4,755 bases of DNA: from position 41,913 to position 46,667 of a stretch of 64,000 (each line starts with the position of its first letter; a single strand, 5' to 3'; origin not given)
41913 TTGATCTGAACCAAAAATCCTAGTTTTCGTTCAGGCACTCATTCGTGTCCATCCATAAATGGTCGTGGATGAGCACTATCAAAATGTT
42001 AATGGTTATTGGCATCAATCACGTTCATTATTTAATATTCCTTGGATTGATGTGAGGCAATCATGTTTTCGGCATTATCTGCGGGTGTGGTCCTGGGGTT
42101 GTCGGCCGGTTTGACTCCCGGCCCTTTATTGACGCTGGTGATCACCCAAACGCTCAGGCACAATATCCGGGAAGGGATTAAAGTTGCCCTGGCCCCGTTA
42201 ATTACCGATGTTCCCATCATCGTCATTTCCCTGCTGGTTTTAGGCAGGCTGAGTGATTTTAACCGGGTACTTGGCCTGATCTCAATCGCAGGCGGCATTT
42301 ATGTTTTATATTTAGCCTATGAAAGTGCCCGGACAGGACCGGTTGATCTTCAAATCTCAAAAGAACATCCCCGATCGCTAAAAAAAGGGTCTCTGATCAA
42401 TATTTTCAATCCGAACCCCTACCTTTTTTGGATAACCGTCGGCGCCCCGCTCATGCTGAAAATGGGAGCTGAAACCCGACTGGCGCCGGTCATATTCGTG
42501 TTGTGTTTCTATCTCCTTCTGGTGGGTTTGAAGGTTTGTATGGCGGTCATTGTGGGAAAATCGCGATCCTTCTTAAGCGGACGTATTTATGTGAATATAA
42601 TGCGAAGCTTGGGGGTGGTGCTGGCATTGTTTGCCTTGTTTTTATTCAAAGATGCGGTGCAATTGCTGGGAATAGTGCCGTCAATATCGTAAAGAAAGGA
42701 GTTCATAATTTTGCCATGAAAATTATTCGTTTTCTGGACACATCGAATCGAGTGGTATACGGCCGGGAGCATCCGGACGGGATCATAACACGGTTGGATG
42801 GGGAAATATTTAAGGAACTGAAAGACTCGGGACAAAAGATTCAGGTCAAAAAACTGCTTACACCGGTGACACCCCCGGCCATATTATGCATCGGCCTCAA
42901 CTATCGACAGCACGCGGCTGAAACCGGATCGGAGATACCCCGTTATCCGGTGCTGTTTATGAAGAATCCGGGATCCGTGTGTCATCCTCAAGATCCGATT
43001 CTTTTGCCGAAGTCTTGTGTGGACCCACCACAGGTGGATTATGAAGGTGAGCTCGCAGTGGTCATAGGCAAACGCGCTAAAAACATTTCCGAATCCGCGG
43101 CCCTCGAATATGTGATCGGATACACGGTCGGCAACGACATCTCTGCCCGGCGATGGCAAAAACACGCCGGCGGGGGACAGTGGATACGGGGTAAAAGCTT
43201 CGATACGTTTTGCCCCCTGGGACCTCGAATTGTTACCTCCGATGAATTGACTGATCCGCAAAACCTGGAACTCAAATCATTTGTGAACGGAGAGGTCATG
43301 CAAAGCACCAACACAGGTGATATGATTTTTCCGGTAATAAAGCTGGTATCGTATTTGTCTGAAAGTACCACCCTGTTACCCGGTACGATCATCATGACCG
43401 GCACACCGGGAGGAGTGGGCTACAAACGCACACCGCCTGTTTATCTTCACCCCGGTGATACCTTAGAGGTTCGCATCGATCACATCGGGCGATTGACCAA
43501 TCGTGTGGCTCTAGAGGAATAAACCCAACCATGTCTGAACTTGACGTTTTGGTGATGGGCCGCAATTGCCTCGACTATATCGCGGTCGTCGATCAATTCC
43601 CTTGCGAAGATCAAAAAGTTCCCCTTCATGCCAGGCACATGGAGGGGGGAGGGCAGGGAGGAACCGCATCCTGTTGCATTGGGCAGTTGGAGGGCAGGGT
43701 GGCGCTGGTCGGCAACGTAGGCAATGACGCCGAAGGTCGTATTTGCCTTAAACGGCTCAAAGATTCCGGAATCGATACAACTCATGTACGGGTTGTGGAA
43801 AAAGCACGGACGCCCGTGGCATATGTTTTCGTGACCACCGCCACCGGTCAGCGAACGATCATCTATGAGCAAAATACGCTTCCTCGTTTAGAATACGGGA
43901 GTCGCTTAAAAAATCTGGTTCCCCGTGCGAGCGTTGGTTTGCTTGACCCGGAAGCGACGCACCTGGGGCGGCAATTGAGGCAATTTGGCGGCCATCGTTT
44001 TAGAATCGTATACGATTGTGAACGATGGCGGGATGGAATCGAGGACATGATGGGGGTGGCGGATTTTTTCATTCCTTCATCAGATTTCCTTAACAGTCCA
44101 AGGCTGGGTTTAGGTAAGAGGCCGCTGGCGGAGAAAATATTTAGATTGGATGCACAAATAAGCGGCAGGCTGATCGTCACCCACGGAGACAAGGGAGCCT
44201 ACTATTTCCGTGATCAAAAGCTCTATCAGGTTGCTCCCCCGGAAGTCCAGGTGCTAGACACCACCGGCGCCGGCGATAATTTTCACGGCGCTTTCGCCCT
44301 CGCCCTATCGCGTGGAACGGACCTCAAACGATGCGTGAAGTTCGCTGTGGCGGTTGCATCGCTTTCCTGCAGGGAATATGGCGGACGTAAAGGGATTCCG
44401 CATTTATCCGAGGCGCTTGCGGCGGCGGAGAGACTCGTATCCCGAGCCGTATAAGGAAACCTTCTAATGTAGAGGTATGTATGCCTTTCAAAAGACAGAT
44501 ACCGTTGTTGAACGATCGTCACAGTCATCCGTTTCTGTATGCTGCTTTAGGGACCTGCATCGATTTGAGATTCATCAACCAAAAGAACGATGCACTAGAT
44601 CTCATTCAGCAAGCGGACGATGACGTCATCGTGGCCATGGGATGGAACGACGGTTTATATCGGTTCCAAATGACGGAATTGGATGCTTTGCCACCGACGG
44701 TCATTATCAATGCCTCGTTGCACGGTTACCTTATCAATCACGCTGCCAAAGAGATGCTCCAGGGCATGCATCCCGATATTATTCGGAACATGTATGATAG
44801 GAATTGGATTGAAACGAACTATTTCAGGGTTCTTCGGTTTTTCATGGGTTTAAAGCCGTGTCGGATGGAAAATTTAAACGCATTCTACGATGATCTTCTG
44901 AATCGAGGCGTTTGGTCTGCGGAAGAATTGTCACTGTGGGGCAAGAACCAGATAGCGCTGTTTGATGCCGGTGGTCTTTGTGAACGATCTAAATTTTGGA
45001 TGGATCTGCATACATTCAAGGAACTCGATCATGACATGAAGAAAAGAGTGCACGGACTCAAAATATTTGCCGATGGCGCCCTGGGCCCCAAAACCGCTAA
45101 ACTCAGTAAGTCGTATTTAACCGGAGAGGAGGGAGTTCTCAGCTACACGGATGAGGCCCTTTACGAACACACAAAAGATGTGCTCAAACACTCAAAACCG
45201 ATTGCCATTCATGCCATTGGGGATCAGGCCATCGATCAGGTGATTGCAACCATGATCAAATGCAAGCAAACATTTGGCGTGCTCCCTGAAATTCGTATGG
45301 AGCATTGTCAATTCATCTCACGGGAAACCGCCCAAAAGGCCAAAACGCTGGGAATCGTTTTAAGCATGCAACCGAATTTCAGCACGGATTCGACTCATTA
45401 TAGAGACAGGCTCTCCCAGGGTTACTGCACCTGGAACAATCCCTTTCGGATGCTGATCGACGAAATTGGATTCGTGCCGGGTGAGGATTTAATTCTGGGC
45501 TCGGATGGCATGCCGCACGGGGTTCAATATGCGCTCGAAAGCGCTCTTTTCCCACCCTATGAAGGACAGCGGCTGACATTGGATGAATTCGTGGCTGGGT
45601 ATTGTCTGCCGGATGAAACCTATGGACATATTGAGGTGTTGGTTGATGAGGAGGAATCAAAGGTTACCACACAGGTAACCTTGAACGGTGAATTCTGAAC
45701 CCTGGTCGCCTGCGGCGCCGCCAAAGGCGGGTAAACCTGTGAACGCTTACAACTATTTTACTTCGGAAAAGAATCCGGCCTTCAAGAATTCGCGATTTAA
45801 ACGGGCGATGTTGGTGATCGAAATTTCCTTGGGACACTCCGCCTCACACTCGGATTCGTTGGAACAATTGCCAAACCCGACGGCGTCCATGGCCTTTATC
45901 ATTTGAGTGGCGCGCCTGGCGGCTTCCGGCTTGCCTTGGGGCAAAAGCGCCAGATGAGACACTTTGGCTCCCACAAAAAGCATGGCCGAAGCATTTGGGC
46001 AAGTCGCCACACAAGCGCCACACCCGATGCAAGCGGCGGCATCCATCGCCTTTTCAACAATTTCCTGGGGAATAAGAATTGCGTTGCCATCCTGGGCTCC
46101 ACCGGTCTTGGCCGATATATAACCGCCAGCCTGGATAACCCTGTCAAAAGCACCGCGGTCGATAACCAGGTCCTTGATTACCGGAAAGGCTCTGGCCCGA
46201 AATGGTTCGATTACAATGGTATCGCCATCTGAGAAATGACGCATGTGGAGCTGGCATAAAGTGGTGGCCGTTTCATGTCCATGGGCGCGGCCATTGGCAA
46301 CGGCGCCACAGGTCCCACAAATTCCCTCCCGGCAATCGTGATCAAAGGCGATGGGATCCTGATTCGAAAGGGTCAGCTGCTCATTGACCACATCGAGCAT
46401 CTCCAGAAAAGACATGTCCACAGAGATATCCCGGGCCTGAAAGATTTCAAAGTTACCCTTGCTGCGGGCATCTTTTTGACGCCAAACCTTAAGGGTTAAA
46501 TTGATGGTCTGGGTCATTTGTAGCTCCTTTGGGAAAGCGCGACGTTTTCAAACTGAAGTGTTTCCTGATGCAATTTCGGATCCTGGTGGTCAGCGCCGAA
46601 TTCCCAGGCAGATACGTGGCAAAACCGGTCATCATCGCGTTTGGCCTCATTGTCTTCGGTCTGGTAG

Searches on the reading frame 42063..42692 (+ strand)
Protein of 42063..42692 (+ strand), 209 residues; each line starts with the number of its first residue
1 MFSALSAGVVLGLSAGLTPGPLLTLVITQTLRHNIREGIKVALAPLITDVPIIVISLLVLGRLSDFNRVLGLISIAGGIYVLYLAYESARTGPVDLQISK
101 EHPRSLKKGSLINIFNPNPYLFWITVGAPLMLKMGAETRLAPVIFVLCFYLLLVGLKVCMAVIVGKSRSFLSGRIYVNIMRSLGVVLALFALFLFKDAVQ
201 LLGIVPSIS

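Call 23: search_protein_families(library=pfam, proteins=[window:42063-42692:+], max_evalue=0.0001)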
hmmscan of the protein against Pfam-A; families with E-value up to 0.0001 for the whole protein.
window:42063-42692:+ (209 aa): 1 family
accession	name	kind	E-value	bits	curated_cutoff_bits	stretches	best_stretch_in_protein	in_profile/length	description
PF01810.24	LysE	-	1e-20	74.5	25.6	1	15-195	3-190/193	LysE type translocator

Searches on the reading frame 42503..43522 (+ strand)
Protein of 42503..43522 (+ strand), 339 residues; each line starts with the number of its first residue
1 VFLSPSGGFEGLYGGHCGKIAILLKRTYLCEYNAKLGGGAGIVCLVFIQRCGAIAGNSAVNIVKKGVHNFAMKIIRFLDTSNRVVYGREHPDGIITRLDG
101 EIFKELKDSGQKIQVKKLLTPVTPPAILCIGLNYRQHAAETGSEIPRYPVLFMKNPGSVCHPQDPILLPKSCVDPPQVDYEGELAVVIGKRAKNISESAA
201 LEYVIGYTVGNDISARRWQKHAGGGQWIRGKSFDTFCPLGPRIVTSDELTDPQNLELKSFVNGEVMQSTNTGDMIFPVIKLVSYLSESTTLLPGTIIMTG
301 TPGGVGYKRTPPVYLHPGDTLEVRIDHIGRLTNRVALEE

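Call 23: search_protein_families(library=pfam, proteins=[window:42503-43522:+], max_evalue=0.0001)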
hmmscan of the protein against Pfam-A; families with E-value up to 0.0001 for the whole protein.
window:42503-43522:+ (339 aa): 1 family
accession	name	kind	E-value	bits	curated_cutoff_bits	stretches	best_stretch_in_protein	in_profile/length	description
PF01557.24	FAA_hydrolase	-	1.5e-74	250.8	23.9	1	127-335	2-213/214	Fumarylacetoacetate (FAA) hydrolase C-terminal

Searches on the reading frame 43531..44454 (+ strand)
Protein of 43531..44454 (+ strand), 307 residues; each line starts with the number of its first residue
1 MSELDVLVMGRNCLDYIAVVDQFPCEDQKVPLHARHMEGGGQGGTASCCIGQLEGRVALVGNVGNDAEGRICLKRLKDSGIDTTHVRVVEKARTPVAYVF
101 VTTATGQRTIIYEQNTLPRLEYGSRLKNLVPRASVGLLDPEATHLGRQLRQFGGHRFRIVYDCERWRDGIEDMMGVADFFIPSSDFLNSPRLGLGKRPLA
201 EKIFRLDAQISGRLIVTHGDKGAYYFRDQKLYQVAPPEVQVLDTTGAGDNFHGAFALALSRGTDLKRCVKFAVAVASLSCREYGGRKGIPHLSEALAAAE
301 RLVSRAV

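Call 23: search_protein_families(library=pfam, proteins=[window:43531-44454:+], max_evalue=0.0001)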
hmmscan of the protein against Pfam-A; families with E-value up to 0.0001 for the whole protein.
window:43531-44454:+ (307 aa): 1 family
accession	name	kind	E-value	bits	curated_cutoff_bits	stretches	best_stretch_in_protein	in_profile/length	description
PF00294.29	PfkB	-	7.2e-46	157.3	25.8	1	5-290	3-300/302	pfkB family carbohydrate kinase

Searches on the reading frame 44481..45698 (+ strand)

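Call 23: search_protein_families(library=pfam, proteins=[window:44481-45698:+], max_evalue=0.0001)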
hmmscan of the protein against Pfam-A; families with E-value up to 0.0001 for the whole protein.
window:44481-45698:+ (405 aa): 1 family
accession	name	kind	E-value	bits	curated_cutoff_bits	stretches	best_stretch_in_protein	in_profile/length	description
PF07969.17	Amidohydro_3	-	4e-19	69.9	29.7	1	178-327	222-364/472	Amidohydrolase family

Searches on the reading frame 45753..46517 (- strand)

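Call 23: search_protein_families(library=pfam, proteins=[window:45753-46517:-], max_evalue=0.0001)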
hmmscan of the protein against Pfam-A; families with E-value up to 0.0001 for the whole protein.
window:45753-46517:- (254 aa): 6 families
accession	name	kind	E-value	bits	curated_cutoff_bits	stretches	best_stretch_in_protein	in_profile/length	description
PF13085.11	Fer2_3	-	1.9e-21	76.5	27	1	8-124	1-105/107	2Fe-2S iron-sulfur cluster binding domain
PF13183.11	Fer4_8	-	1.1e-06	29.5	27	1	160-232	2-68/68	4Fe-4S dicluster domain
PF12838.12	Fer4_7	-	1.8e-06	28.7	27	1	163-231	2-51/52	4Fe-4S dicluster domain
PF13187.11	Fer4_9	-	2e-06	28.2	27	0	156-175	34-49/52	4Fe-4S dicluster domain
PF13237.11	Fer4_10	-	2.3e-05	24.7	25.5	1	159-229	5-53/53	4Fe-4S dicluster domain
PF12837.12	Fer4_6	-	2.5e-05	24.4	25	1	158-175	4-21/24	4Fe-4S binding domain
